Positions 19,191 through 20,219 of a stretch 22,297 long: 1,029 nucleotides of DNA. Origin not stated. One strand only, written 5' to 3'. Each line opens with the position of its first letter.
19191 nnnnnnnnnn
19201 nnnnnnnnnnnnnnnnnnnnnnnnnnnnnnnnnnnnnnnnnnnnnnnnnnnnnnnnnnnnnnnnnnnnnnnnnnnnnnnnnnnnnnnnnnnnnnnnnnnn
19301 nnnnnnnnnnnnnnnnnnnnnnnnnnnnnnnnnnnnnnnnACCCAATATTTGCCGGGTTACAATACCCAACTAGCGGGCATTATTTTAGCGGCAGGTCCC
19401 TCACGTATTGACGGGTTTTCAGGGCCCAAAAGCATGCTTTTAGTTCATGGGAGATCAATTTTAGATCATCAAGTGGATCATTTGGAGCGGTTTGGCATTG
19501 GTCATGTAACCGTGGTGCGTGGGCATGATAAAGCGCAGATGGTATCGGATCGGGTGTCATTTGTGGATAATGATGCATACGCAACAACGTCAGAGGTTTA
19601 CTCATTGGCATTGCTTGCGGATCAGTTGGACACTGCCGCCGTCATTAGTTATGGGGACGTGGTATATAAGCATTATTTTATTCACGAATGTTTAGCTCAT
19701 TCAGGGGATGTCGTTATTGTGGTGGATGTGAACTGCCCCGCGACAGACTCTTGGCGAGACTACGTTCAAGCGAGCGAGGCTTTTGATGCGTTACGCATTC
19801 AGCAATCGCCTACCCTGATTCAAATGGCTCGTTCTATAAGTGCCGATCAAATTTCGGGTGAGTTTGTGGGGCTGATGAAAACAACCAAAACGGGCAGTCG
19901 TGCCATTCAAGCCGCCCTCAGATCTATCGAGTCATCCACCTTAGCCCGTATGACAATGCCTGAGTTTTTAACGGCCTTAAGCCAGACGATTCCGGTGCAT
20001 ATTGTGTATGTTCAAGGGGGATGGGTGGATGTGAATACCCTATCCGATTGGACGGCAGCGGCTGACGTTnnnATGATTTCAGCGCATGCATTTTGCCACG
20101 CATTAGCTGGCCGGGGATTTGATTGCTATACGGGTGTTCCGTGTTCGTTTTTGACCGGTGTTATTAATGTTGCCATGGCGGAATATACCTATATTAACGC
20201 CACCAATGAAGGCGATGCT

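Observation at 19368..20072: Second nucleotidyltransferase domain fused C-terminally to PEP mutase, with an altered NTP-binding signature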

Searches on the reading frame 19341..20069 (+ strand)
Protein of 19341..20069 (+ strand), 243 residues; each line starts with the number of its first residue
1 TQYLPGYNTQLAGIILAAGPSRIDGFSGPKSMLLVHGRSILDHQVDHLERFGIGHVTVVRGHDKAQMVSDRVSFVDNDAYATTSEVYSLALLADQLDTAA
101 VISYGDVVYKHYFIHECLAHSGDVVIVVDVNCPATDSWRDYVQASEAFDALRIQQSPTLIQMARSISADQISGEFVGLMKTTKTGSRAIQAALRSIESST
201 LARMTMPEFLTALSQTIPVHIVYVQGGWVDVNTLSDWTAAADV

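Call 7: search_solved_structures(query=window:19341-20069:+, max_evalue=1, show_alignments=3)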
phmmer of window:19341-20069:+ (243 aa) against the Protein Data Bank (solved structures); distinct sequences matched with E-value up to 1: 11.
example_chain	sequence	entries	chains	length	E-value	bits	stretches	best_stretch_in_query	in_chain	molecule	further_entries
1jyk_A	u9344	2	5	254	1.9e-07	34.2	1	12-121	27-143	CTP:phosphocholine Cytidylyltransferase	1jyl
6pd1_A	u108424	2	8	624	0.0015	21.4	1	15-225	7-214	Nucleotidyl transferase/aminotransferase, class V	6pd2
2ggo_A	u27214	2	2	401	0.024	17.5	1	14-111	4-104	401aa long hypothetical glucose-1-phosphate thymidylyltransferase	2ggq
2qkx_A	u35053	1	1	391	0.089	15.6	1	11-67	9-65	Bifunctional protein glmU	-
3spt_A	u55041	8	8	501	0.13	15.1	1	11-67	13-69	Bifunctional protein glmU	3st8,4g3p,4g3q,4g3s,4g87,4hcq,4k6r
3foq_A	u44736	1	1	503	0.13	15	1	11-67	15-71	Bifunctional protein glmU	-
1fwy_A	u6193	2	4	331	0.14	15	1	8-75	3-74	UDP-N-ACETYLGLUCOSAMINE PYROPHOSPHORYLASE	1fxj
3d8v_A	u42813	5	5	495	0.14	15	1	11-67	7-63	Bifunctional protein glmU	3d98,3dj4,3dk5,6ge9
1hv9_A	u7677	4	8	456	0.24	14.2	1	8-75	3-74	UDP-N-ACETYLGLUCOSAMINE PYROPHOSPHORYLASE | Bifunctional protein glmU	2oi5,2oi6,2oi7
5z09_A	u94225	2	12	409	0.38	13.6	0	14-110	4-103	Dual sugar-1-phosphate nucleotidylyltransferase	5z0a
7omm_A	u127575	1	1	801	0.58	13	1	122-203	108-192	LPS-assembly protein LptD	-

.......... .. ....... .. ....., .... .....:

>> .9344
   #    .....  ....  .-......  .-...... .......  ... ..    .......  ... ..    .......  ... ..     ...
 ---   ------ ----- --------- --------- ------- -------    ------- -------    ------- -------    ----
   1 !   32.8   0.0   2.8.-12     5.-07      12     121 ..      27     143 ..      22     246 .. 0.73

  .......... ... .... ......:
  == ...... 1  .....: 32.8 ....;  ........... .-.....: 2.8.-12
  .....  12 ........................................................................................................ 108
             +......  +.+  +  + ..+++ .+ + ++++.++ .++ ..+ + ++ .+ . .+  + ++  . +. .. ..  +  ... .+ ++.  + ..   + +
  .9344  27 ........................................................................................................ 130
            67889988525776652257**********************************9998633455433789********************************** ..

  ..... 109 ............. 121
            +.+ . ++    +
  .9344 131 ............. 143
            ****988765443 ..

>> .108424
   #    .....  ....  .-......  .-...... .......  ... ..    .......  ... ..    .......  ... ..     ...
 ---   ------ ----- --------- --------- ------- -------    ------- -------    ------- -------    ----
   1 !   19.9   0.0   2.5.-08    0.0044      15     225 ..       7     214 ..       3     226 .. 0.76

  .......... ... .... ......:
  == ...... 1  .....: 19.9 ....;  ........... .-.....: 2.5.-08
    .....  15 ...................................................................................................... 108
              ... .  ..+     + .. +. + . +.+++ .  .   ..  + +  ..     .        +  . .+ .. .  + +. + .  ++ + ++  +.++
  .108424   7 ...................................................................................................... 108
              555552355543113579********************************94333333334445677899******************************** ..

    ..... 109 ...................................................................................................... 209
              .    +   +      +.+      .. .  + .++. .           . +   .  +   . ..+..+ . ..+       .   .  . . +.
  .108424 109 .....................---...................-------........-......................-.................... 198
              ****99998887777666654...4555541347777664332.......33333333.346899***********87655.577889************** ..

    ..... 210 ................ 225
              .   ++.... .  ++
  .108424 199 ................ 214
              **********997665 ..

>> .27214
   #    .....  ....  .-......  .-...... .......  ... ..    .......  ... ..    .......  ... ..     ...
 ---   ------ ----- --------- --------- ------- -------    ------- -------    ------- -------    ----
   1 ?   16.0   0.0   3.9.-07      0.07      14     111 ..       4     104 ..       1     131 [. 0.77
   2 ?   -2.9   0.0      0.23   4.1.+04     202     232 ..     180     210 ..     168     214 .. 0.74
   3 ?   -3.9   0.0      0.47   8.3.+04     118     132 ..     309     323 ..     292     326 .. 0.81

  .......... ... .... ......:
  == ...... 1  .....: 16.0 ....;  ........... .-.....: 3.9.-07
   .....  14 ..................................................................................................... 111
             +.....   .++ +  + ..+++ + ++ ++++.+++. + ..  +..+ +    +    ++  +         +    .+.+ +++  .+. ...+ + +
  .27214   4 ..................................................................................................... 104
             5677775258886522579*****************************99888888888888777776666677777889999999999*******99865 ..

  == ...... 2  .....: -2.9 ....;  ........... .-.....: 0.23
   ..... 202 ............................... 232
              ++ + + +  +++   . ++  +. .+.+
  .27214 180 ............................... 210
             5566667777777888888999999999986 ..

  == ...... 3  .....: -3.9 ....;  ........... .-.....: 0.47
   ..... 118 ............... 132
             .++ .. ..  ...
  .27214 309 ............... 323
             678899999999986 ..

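Call 17: find_homologous_proteins(query=window:19341-20069:+, max_evalue=0.001)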
Query window:19341-20069:+ (243 aa): 5 proteins with E <= 0.001 among 649 candidates.
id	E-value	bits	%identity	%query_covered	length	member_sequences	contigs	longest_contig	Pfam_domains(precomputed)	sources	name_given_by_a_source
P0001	1.1e-39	154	35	99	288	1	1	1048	PF12804.14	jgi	jgi:phosphoenolpyruvate phosphomutase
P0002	1.4e-31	128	35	81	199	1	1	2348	-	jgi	jgi:phosphoenolpyruvate phosphomutase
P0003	2.5e-31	127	39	84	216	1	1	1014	PF12804.14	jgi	jgi:phosphoenolpyruvate phosphomutase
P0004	5.8e-30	123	37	84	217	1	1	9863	PF12804.14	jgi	jgi:phosphoenolpyruvate phosphomutase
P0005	3.2e-21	94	30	99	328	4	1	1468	PF12804.14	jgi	jgi:phosphoenolpyruvate phosphomutase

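Call 24: search_protein_representatives(protein=window:19341-20069:+)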
Query: 243 residues. Proteins with E-value up to 0.001 (for the whole library): 2010; up to 1e-10: 485; up to 1e-30: 6. The best 150 are listed.
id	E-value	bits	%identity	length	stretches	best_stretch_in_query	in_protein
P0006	1.9e-41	158.6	36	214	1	32-241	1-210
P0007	8.9e-36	140.0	33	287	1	2-238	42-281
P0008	1.8e-35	138.9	32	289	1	2-241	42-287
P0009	4.0e-33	131.3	34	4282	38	190-232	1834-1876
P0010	7.6e-32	127.1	39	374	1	3-237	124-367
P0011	1.0e-30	123.4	35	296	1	2-240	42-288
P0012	2.0e-30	122.5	35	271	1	2-240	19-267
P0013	9.0e-30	120.3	32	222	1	29-241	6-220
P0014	2.1e-29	119.1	32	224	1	27-242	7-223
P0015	1.7e-28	116.2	33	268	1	2-240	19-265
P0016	2.4e-28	115.7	31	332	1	2-242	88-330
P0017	2.6e-28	115.6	36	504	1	2-241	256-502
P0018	2.9e-27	112.1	31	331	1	4-240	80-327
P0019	3.1e-27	112.0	32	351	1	2-242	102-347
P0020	5.1e-27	111.3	34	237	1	13-240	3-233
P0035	3.9e-23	98.6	29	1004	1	2-239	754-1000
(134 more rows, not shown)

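Call 58: predict_structure(alignment_id=A3)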
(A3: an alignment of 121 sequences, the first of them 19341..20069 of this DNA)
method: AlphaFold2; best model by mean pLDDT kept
length: 243 residues; sequences in the alignment: 121
mean_pLDDT: 92.8   pTM: 0.90
mean pLDDT of the five models: 92.8, 92.6, 92.2, 91.8, 91.8
residues with pLDDT >= 90: 200; 70-90: 34; 50-70: 3; < 50: 6
segments of 3 or more residues with pLDDT < 50: 1-6
pLDDT, mean of each block of 10 residues (from residue 1): 51 95 87 94 97 95 94 97 97 95 97 95 98 86 96 91 95 97 98 96 97 98 95 88 86
secondary structure, 60 per line:
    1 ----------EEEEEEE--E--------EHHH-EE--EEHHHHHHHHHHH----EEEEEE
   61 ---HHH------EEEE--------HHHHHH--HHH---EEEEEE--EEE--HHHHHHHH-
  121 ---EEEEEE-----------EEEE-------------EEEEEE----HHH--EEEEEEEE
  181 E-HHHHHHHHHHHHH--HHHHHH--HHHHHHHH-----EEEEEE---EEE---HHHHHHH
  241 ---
elements in order: E11-17 H40-50 E55-60 E73-76 H85-90 E99-104 E107-109 H112-119 E124-129 E141-144 E158-163 E173-181 H183-195 H198-203 H206-213 E219-224 E228-230 H234-240

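Call 61: fold_search(model_id=the predicted structure, library=pdb)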
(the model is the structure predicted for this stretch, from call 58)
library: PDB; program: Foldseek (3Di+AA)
matches with E <= 10: 1125; with E <= 0.001: 667
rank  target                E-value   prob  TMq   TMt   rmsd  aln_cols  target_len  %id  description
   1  6pd2_C                7.9e-18  1.00  0.79  0.33   2.7       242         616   22  PntC-AEPT: fusion protein of phosphonate-specific cytidylyltransferase and 2-aminoethylphosphonate (AEP) transaminase  (released 2019-08-07)
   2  6pd1_B                1.1e-17  1.00  0.79  0.33   2.5       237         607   21  PntC-AEPT: fusion protein of phosphonate-specific cytidylyltransferase and 2-aminoethylphosphonate (AEP) transaminase  (released 2019-08-07)
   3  6pd2_A                1.1e-17  1.00  0.79  0.33   3.1       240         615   22  PntC-AEPT: fusion protein of phosphonate-specific cytidylyltransferase and 2-aminoethylphosphonate (AEP) transaminase  (released 2019-08-07)
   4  6pd2_D                3.1e-17  1.00  0.78  0.33   2.7       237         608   22  PntC-AEPT: fusion protein of phosphonate-specific cytidylyltransferase and 2-aminoethylphosphonate (AEP) transaminase  (released 2019-08-07)
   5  6pd1_A                7.3e-17  1.00  0.78  0.32   3.3       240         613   22  PntC-AEPT: fusion protein of phosphonate-specific cytidylyltransferase and 2-aminoethylphosphonate (AEP) transaminase  (released 2019-08-07)
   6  6pd1_C                5.7e-16  1.00  0.77  0.32   3.2       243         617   21  PntC-AEPT: fusion protein of phosphonate-specific cytidylyltransferase and 2-aminoethylphosphonate (AEP) transaminase  (released 2019-08-07)
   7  6pd1_D                6.0e-16  1.00  0.77  0.32   3.0       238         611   21  PntC-AEPT: fusion protein of phosphonate-specific cytidylyltransferase and 2-aminoethylphosphonate (AEP) transaminase  (released 2019-08-07)
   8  8b6d_A                3.2e-14  1.00  0.75  0.64   3.5       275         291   18  Crystal structure of UDP-glucose pyrophosphorylase from Thermocrispum agreste DSM 44070 in complex with UDP (released 2024-01-17)
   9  8b31_B                5.5e-14  1.00  0.75  0.64   3.6       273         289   18  Crystal structure of UDP-glucose pyrophosphorylase from Thermocrispum agreste DSM 44070 (released 2023-12-27)
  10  8b68_B                9.1e-14  1.00  0.74  0.64   3.8       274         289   18  Crystal structure of UDP-glucose pyrophosphorylase from Thermocrispum agreste DSM 44070 in complex with UDP-glucose (released 2024-01-10)
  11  4mnd                  1.1e-13  1.00  0.70  0.43   3.2       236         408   18  Crystal structure of Archaeoglobus fulgidus IPCT-DIPPS bifunctional membrane protein (released 2014-07-02)
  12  2xme_E                1.1e-13  1.00  0.67  0.78   3.4       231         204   19  The X-ray structure of CTP:inositol-1-phosphate cytidylyltransferase from Archaeoglobus fulgidus (released 2011-05-04)
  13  6mnu_A                1.2e-13  1.00  0.72  0.62   4.1       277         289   15  Crystal structure of Yersinia pestis UDP-glucose pyrophosphorylase (released 2019-09-11)
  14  2xmh_D                1.4e-13  1.00  0.67  0.79   3.3       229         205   18  The X-ray structure of CTP:inositol-1-phosphate cytidylyltransferase from Archaeoglobus fulgidus (released 2011-05-04)
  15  1lvw_C                1.8e-13  1.00  0.73  0.61   3.5       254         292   15  Crystal structure of glucose-1-phosphate thymidylyltransferase, RmlA, complex with dTDP (released 2003-07-29)
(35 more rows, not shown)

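Call 69: search_protein_families(library=pfam, proteins=[P0035], max_evalue=0.0001)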
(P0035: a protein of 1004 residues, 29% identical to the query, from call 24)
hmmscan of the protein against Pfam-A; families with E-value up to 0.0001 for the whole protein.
P0035 (1004 aa): 3 families
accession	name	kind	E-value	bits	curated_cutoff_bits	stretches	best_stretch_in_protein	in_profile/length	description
PF13714.12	PEP_mutase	-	1.3e-59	202.1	31.5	1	481-720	7-239/240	Phosphoenolpyruvate phosphomutase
PF12804.13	NTP_transf_3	-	1.1e-09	39.1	27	1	765-884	1-123/160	MobA-like NTP transferase domain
PF00501.34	AMP-binding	-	6.6e-06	25.6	29.9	1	181-266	248-329/384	AMP-binding enzyme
